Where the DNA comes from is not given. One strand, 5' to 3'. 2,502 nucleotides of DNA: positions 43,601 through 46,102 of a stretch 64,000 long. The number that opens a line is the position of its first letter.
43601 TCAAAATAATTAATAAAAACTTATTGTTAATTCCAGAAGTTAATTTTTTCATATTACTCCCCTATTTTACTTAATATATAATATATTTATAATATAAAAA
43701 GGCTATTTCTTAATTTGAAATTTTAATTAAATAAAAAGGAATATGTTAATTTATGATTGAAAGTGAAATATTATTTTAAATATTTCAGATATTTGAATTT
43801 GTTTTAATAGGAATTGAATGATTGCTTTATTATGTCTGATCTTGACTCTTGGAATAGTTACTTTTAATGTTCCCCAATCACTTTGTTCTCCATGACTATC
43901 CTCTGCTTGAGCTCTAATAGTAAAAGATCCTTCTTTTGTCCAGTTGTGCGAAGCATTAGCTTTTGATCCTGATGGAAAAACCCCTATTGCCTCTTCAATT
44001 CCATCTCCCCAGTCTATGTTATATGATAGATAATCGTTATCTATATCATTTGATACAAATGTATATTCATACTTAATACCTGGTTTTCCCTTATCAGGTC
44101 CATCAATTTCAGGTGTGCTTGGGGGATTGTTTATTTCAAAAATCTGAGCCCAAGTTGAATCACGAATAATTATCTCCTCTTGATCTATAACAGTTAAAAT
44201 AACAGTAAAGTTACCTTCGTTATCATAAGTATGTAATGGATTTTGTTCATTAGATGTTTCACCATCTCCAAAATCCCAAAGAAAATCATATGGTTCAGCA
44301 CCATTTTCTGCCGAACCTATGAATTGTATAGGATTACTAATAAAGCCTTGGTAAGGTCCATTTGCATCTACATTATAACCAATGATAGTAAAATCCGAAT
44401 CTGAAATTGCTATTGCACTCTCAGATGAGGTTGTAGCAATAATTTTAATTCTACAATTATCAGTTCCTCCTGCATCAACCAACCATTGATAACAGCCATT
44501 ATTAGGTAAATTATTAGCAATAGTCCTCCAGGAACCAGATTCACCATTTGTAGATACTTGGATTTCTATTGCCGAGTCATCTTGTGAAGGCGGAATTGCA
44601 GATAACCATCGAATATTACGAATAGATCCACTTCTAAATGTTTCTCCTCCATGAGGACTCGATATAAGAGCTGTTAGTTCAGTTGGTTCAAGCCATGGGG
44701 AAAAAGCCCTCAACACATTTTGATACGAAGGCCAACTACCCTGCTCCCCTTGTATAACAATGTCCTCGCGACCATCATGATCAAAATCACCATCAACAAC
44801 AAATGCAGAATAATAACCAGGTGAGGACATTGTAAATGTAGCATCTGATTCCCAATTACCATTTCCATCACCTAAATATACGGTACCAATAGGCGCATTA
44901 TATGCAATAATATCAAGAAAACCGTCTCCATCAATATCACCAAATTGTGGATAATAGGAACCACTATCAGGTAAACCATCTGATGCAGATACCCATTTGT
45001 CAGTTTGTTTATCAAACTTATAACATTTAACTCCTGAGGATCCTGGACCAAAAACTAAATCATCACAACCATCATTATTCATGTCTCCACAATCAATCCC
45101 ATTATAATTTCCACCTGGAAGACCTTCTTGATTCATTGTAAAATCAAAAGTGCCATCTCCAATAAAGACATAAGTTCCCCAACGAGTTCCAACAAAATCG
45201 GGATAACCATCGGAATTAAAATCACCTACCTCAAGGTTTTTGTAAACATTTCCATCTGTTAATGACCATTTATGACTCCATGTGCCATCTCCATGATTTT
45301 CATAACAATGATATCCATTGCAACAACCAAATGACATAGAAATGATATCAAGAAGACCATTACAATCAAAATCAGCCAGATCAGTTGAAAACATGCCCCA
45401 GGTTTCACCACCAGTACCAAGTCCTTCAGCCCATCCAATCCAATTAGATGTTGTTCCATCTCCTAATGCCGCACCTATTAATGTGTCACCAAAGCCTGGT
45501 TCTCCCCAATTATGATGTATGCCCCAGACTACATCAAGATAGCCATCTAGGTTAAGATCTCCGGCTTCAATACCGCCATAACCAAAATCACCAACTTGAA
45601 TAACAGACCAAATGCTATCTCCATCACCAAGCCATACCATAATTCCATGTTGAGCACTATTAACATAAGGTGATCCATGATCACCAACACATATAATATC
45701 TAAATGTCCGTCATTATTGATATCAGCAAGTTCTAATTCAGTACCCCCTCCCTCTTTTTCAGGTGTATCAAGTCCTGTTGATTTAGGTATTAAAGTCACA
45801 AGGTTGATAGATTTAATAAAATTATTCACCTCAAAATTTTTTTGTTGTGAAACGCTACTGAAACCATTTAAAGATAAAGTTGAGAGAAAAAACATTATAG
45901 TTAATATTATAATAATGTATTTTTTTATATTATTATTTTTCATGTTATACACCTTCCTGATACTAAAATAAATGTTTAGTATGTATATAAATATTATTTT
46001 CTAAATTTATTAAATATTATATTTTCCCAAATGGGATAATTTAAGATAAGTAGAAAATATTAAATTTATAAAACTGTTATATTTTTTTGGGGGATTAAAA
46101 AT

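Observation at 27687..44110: Shared C-terminal 'IPRxK + amphipathic/hydrophobic tail' motif: a candidate undescribed protein-sorting signal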

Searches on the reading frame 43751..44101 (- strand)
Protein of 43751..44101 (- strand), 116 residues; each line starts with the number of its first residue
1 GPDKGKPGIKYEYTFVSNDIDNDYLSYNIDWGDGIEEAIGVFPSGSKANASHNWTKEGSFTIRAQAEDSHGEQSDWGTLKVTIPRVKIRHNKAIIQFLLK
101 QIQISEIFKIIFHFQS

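Call 9: find_homologous_proteins(query=A2, max_evalue=0.001)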
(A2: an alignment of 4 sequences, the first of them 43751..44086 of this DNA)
Query A2 (4 sequences) (111 aa, profile of the alignment): 560 proteins with E <= 0.001 among 843 candidates; the best 120 are listed.
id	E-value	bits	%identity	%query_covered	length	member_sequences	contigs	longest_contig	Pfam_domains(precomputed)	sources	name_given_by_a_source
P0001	1.0e-44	169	39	85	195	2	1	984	PF00801.27,PF18911.7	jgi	jgi:hypothetical protein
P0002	1.2e-44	168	33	97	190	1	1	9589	PF00801.27,PF18911.7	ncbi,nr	ncbi:MAG TPA: hypothetical protein HA260_04220, partial [Thermoplasmata archaeon]|nr:hypothetical pr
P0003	7.2e-42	159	44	71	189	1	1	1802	PF00801.27,PF18911.7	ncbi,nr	ncbi:MAG: hypothetical protein NTX92_03220, partial [Euryarchaeota archaeon]|nr:hypothetical protein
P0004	3.8e-41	157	37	98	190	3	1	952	PF00801.27,PF18911.7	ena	-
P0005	7.8e-39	150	38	87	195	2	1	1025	PF00801.27,PF18911.7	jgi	-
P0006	9.2e-39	149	49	47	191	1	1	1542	PF00801.27,PF18911.7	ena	-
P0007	7.5e-38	147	40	98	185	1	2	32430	PF00801.27,PF18911.7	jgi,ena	-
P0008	1.2e-37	146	40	56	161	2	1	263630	PF00801.27,PF18911.7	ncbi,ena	-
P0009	9.8e-36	140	49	70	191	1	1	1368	PF00801.27,PF18911.7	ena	-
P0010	2.4e-35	138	31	96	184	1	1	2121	PF00801.27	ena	-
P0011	1.7e-34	136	31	96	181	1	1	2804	PF00801.27,PF18911.7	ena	-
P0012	1.9e-34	136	35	98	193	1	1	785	PF00801.27,PF18911.7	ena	-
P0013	3.3e-34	135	36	95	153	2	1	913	PF00801.27,PF18911.7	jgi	jgi:hypothetical protein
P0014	2.7e-33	132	45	71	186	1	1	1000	PF00801.27,PF18911.7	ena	-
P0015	2.8e-33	132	30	98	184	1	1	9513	PF00801.27,PF18911.7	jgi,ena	-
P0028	1.8e-30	123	47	96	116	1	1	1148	-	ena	-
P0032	2.9e-30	122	32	98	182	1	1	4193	PF00801.27,PF25788.3,PF18911.7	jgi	jgi:hypothetical protein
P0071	2.0e-27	113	35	97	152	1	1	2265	PF00801.27,PF18911.7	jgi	-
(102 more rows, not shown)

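Call 12: search_protein_families(library=ncbifam, proteins=[P0071, P0004, P0028], max_evalue=10)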
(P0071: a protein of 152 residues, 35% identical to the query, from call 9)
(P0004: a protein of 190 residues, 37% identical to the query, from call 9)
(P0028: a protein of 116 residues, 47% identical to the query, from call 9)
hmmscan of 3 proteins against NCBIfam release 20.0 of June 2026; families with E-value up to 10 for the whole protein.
P0071 (152 aa): 1 family
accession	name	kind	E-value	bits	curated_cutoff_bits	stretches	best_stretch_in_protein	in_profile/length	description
NF058578.1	CPR_pilus_PamR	equivalog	0.00089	18.2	300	1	65-110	185-229/297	pilus system RbmA-like protein PamR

P0004 (190 aa): 1 family
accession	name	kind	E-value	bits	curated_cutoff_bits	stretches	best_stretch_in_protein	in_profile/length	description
NF058578.1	CPR_pilus_PamR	equivalog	8.2e-08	31.5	300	2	8-52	185-228/297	pilus system RbmA-like protein PamR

P0028 (116 aa): 1 family
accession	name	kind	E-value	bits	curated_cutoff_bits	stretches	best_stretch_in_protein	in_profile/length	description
NF058578.1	CPR_pilus_PamR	equivalog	0.0019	17.1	300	1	30-76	184-230/297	pilus system RbmA-like protein PamR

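Call 13: search_protein_families(library=pfam, proteins=[P0071, P0004, P0032], max_evalue=10)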
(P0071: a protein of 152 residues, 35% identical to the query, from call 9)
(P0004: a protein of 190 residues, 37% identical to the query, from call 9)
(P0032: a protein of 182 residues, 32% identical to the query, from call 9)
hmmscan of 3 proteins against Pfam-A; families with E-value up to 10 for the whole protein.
P0071 (152 aa): 2 families
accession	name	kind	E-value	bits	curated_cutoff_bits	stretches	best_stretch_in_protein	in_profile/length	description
PF00801.26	PKD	-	4e-08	33.6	23.5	1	38-111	8-73/80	PKD domain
PF18911.6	PKD_4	-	1.2e-07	32.2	27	1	50-112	24-77/85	PKD domain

P0004 (190 aa): 4 families
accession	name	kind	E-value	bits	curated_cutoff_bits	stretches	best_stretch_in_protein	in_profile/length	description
PF00801.26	PKD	-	1.4e-11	44.7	23.5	2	77-153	9-78/80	PKD domain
PF18911.6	PKD_4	-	3.3e-10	40.3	27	2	68-152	4-80/85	PKD domain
PF07495.19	Y_Y_Y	-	0.0031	17.8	26.6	1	12-54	15-54/65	Y_Y_Y domain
PF19077.6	Big_13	-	0.11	13.5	27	1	88-157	30-100/102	Bacterial Ig-like domain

P0032 (182 aa): 8 families
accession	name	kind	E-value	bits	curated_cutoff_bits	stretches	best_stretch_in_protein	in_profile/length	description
PF18911.6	PKD_4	-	2.1e-08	34.5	27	2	69-143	3-78/85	PKD domain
PF00801.26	PKD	-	2.9e-06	27.6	23.5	2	3-52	32-73/80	PKD domain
PF25788.1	Ig_Rha78A_N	-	8.7e-06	26.4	27.4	2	104-150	55-101/105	Rha78A-like, N-terminal immunoglobulin domain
PF07495.19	Y_Y_Y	-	0.00012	22.3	26.6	2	123-137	37-51/65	Y_Y_Y domain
PF18981.6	InlK_D3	-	0.0014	19.1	25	1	34-52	48-66/75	Internalin K domain (D3/D4)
PF11797.14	WxLIP_HBD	-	0.002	18.5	28.9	2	121-157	102-137/138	WxL Interacting Protein, host binding domain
PF05345.18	He_PIG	-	0.01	16.7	24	1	33-60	68-95/96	Putative Ig domain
PF00028.23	Cadherin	-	0.13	13.1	28.8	0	36-62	65-90/93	Cadherin domain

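Call 34: predict_structure(alignment_id=A4)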
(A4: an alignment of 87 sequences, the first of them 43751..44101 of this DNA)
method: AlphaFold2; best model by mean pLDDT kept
length: 116 residues; sequences in the alignment: 87
mean_pLDDT: 94.4   pTM: 0.72
mean pLDDT of the five models: 94.4, 92.7, 92.5, 92.0, 91.9
residues with pLDDT >= 90: 101; 70-90: 12; 50-70: 3; < 50: 0
segments of 3 or more residues with pLDDT < 50: none
pLDDT, mean of each block of 10 residues (from residue 1): 96 98 98 98 98 97 98 98 84 88 92 85
secondary structure, 60 per line:
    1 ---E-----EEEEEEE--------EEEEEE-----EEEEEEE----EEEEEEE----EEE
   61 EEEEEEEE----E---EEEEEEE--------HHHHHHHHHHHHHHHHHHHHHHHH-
elements in order: E10-16 E25-30 E36-42 E47-53 E58-68 E77-83 H92-115
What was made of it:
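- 43754..43852 (-): Tail of the FG-GAP protein: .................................. AlphaFold predicts one helix over residues 92-115 of the 116-residue model, with block-mean pLDDT of 84-92 (call 34).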

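Call 54: fold_search(model_id=the predicted structure, library=pdb)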
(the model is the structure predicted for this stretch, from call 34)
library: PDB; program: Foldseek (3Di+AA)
matches with E <= 10: 1853; with E <= 0.001: 4
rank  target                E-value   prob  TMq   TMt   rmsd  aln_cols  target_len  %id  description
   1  4xed                  2.1e-08  1.00  0.71  0.85   0.9        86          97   45  PKD domain of M14-like peptidase from Thermoplasmatales archaeon SCGC AB-540-F20 (released 2015-05-13)
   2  4jgu_A                4.0e-04  1.00  0.51  0.61   4.8        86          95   29  Crystal structure of Clostridium histolyticum ColH collagenase polycystic kidney-disease-like domain 2b at 1.4 Angstro (released 2014-03-05)
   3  4aqo                  7.6e-04  1.00  0.54  0.71   3.2        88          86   25  CRYSTAL STRUCTURE OF THE CALCIUM BOUND PKD-like DOMAIN OF COLLAGENASE G FROM CLOSTRIDIUM HISTOLYTICUM AT 0.99 ANGSTROM R (released 2013-06-05)
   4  4u6t_A                7.6e-04  1.00  0.53  0.70   3.8        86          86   30  Crystal structure of the Clostridium histolyticum colH collagenase polycystic kidney disease-like domain 2a at 1.76 An (released 2015-03-11)
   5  4tn9_A                1.1e-03  1.00  0.55  0.73   3.2        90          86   24  Crystal structure of Clostridium histolyticum ColG collagenase polycystic kidney disease-like domain at 1.4 Angstrom r (released 2015-03-11)
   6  4jrw_A                1.6e-03  1.00  0.54  0.71   3.1        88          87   25  Crystal structure of Clostridium histolyticum colg collagenase PKD domain 2 at 1.6 Angstrom resolution (released 2014-05-21)
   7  2y72_A                1.7e-03  1.00  0.59  0.78   2.9        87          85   25  Crystal structure of the PKD Domain of Collagenase G from Clostridium Histolyticum at 1.18 Angstrom Resolution. (released 2011-09-28)
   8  4l9d_A                3.4e-03  1.00  0.42  0.57   7.7        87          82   22  Crystal structure of the PKD1 domain from Vibrio cholerae metalloprotease PrtV (released 2013-07-10)
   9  6aem_A                6.8e-03  1.00  0.43  0.57  11.1        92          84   17  Crystal structure of the PKD1 domain of Vibrio anguillarum Epp (released 2018-12-12)
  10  4n0r_B                9.4e-03  1.00  0.40  0.13   5.6        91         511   14  Crystal structure of a putative glycoside hydrolase (BVU_0362) from Bacteroides vulgatus ATCC 8482 at 1.80 A resolutio (released 2013-10-23)
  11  9gpe_A                9.4e-03  1.00  0.40  0.11   8.0       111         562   13  ManDH5 E303Q in complex with mannotetraose after co-crystalliztion with mannotetraose at 1.6 angstroms resolution a be (released 2025-09-17)
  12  9gpa                  9.4e-03  1.00  0.40  0.11   8.0       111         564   13  ManDH5- a beta-D-Mannanase of GH5 family from Dictyoglomus thermophilium (released 2025-09-17)
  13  2c26                  9.9e-03  1.00  0.45  0.23   3.9        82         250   23  Structural basis for the promiscuous specificity of the carbohydrate- binding modules from the beta-sandwich super famil (released 2005-10-18)
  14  9gmj                  1.0e-02  1.00  0.40  0.11   8.0       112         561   12  The crystal structure of ManDH5 Selenomethionine derivative at 1.6 Angstroms resolution - a beta-D-Mannanase of GH5 fami (released 2025-09-10)
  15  4n0r_A                1.2e-02  1.00  0.40  0.13   5.6        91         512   14  Crystal structure of a putative glycoside hydrolase (BVU_0362) from Bacteroides vulgatus ATCC 8482 at 1.80 A resolutio (released 2013-10-23)
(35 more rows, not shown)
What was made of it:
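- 43853..44110 (-): PKD module of the FG-GAP protein. Foldseek top hit is 4XED at rmsd 0.9 A (calls 34, 54).
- On PKD domain (the module upstream of the tail): Foldseek top hit is 4XED (E=2e-8, rmsd 0.9 A), followed by collagenase PKD domains (call 54).
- Checked: They fold as PKD: the AlphaFold model matches PDB 4XED at 0.9 A rmsd and 45% identity (call 54).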

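Call 78: predict_structure(alignment_id=A8)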
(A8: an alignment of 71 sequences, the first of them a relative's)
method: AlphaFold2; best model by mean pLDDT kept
length: 152 residues; sequences in the alignment: 71
mean_pLDDT: 88.4   pTM: 0.70
mean pLDDT of the five models: 88.4, 88.2, 88.0, 87.4, 86.7
residues with pLDDT >= 90: 110; 70-90: 13; 50-70: 26; < 50: 3
segments of 3 or more residues with pLDDT < 50: none
pLDDT, mean of each block of 10 residues (from residue 1): 55 55 80 98 97 98 98 98 98 97 97 98 76 90 92 84
secondary structure, 60 per line:
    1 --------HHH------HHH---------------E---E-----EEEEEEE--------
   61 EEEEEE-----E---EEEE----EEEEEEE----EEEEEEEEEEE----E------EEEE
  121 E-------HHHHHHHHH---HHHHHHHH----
elements in order: E46-52 E61-66 E76-79 E84-90 E95-105 E117-121 H129-137 H141-148
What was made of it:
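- On Exosortase/archaeosortase-type CTERM sorting signal: AlphaFold shows two helices of 8-9 residues split by a Pro kink (call 78).
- AlphaFold predicts a confident helix for the window tail and helix-kink-helix for the canonical tail (calls 34, 78). The linker has lower pLDDT (about 76) and so is predicted to be accessible (call 78). AlphaFold predicts a defined helix-kink-helix with pLDDT of about 90 (call 78).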

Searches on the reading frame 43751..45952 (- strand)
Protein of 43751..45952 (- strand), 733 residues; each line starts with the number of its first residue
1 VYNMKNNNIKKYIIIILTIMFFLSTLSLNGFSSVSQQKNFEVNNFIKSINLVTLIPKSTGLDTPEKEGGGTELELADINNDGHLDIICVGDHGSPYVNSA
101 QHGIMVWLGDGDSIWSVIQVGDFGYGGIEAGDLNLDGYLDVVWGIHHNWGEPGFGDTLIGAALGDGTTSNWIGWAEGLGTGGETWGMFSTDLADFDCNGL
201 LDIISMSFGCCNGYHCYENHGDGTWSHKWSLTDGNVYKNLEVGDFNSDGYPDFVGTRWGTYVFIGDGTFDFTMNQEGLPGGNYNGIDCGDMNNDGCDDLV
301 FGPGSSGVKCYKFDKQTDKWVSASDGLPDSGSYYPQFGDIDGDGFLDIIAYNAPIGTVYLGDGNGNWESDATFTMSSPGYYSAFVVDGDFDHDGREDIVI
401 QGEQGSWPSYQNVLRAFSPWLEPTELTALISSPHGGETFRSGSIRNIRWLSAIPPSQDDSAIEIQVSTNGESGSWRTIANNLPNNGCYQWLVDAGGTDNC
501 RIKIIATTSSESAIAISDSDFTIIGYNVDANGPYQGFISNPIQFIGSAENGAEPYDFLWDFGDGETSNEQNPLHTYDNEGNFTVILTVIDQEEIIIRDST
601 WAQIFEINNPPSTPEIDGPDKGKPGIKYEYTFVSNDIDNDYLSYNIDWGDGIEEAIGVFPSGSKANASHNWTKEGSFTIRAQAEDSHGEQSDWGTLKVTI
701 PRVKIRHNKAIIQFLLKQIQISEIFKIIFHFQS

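Call 5: search_protein_families(library=pfam, proteins=[window:43751-45952:-], max_evalue=0.01)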
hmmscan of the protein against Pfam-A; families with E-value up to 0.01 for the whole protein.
window:43751-45952:- (733 aa): 4 families
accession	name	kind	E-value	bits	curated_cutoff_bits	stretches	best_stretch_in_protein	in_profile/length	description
PF13517.12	FG-GAP_3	-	8.2e-29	100.4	26.9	5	339-400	1-61/61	FG-GAP-like repeat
PF18911.6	PKD_4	-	1.8e-17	63.6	27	2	539-592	17-72/85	PKD domain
PF00801.26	PKD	-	7.7e-14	51.9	23.5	2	551-591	26-68/80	PKD domain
PF01839.29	FG-GAP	-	4.1e-13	49.3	22.1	0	130-144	7-21/37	FG-GAP repeat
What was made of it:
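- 43751..45943 (-): FG-GAP repeat / PKD secreted protein gene. Pfam FG-GAP_3 at 8e-29 and PKD_4 (call 5).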

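Call 6: search_protein_families(library=ncbifam, proteins=[window:43751-45952:-], max_evalue=0.1)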
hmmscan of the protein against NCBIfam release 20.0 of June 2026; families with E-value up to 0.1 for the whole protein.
window:43751-45952:- (733 aa): 3 families
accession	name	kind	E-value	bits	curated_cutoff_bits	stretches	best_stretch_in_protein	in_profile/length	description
NF058578.1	CPR_pilus_PamR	equivalog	1.2e-08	34.2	300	2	645-690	184-229/297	pilus system RbmA-like protein PamR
NF047539.1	XAC2610_fam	domain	4.5e-08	33.5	35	0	74-99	2-27/89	XAC2610-related protein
TIGR00864.1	PCC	subfamily_domain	2.7e-05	20.8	1861.4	1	527-590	1398-1461/2700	polycystin cation channel protein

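Call 17: find_encoding_contigs(protein=window:43751-45952:-, flank=1000, max_places=3)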
Protein window:43751-45952:- (733 aa): no gene with exactly this product is on record in the collection.
